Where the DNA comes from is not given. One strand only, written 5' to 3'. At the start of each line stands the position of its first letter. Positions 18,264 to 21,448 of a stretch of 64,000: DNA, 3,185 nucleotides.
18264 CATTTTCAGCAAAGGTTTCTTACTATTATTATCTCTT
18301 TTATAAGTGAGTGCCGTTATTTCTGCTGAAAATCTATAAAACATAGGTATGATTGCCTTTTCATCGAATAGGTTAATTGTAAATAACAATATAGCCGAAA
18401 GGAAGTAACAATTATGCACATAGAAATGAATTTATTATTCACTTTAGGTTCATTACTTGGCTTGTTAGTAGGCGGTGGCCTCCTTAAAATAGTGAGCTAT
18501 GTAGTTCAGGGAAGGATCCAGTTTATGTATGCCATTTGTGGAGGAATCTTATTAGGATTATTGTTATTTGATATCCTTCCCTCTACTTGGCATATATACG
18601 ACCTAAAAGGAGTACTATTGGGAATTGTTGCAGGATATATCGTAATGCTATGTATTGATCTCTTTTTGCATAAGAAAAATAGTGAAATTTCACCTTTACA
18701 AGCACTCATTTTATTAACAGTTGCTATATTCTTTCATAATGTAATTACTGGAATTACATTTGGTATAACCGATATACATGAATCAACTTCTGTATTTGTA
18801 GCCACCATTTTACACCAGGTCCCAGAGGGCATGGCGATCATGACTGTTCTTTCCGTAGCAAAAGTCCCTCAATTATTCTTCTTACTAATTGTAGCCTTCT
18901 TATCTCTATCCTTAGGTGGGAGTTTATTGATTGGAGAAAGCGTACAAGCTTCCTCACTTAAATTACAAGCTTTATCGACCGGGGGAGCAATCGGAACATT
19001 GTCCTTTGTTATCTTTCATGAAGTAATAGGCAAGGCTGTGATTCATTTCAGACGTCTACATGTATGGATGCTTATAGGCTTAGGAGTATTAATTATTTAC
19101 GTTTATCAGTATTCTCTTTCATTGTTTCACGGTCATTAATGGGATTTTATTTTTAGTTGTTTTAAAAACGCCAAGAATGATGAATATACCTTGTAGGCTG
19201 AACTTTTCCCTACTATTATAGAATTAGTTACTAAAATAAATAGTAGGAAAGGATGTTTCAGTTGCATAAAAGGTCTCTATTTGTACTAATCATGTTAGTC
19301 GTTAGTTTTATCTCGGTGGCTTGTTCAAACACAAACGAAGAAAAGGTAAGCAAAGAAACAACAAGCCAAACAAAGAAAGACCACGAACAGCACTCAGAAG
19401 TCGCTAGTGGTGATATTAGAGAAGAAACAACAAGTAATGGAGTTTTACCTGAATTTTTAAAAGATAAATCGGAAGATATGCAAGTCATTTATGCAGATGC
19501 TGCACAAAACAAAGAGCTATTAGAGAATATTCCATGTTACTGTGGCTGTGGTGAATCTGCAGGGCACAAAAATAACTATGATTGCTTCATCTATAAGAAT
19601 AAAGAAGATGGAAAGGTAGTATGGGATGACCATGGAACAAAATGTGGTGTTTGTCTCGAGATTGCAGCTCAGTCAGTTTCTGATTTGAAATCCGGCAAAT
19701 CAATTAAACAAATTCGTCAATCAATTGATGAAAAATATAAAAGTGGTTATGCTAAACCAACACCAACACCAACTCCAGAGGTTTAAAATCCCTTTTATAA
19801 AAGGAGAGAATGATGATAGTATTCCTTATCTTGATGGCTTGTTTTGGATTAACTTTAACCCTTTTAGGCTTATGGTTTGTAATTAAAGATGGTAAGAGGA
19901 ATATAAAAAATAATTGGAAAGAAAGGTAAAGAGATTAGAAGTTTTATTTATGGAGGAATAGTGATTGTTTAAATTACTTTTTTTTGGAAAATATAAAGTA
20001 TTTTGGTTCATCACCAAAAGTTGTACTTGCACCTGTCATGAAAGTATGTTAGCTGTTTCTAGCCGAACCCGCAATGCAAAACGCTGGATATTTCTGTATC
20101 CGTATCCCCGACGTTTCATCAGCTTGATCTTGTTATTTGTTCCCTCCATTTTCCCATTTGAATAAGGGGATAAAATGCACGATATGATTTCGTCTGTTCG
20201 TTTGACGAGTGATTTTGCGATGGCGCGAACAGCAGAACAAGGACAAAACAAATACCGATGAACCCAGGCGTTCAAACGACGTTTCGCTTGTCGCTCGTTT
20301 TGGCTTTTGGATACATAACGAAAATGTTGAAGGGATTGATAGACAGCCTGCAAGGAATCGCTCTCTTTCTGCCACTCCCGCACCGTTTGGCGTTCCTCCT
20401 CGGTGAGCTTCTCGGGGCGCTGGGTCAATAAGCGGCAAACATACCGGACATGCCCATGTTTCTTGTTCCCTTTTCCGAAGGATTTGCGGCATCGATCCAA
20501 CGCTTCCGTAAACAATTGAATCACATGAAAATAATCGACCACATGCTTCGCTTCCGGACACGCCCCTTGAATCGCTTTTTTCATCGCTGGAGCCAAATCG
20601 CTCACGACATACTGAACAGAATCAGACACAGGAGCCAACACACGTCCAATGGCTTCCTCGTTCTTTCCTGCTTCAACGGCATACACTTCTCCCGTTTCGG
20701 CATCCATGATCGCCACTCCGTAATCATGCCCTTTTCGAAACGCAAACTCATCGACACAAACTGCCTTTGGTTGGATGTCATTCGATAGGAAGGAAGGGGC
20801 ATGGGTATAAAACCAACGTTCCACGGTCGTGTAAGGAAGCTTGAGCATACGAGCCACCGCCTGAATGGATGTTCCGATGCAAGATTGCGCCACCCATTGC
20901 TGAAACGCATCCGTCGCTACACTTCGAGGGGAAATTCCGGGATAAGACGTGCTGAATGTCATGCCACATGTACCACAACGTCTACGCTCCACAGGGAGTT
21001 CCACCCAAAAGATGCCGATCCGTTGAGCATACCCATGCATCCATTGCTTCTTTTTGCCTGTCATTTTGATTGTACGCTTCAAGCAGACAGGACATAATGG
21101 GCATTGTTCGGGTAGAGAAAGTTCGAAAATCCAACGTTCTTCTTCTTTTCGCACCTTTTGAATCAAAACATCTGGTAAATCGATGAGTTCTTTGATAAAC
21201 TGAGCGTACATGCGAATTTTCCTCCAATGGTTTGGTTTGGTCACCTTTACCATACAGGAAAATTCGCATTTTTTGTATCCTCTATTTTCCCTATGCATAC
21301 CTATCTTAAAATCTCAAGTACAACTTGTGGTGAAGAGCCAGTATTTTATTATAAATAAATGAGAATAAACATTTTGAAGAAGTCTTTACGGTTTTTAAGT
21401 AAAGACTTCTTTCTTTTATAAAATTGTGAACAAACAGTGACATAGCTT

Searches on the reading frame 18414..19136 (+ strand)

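Call 9: search_protein_families(library=pfam, proteins=[window:18414-19136:+], max_evalue=0.01)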
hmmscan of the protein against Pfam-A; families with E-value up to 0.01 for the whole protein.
window:18414-19136:+ (241 aa): 1 family
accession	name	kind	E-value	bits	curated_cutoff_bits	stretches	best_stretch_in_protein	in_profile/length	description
PF02535.28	Zip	-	1.2e-07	31.8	35.1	1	98-228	178-319/323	ZIP Zinc transporter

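Call 18: search_protein_families(library=ncbifam, proteins=[window:18414-19136:+], max_evalue=0.001)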
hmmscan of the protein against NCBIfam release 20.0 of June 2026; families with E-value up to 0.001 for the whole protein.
window:18414-19136:+ (241 aa): 0 families

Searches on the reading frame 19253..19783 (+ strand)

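Call 9: search_protein_families(library=pfam, proteins=[window:19253-19783:+], max_evalue=0.01)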
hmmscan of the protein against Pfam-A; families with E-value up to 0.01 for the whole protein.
window:19253-19783:+ (177 aa): 1 family
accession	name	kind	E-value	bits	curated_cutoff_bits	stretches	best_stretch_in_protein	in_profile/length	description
PF13798.11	PCYCGC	-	1.4e-66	223.5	25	1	13-175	1-153/153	Protein of unknown function with PCYCGC motif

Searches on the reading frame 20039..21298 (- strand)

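Call 9: search_protein_families(library=pfam, proteins=[window:20039-21298:-], max_evalue=0.01)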
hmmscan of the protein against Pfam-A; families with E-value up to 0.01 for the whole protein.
window:20039-21298:- (420 aa): 4 families
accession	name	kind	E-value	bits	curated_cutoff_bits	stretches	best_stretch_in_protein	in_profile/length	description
PF01610.23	DDE_Tnp_ISL3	-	7.5e-55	186.8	23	1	180-411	1-240/240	Transposase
PF13542.12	HTH_Tnp_ISL3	-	5e-13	48.7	27.4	1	118-166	2-50/51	Helix-turn-helix domain of transposase family ISL3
PF10551.15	MULE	-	0.0022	18.8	27.6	1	191-261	30-98/99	MULE transposase domain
PF25787.1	HTH_SB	-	0.0099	16.1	43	0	141-160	21-40/53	Sleeping Beauty transposase HTH domain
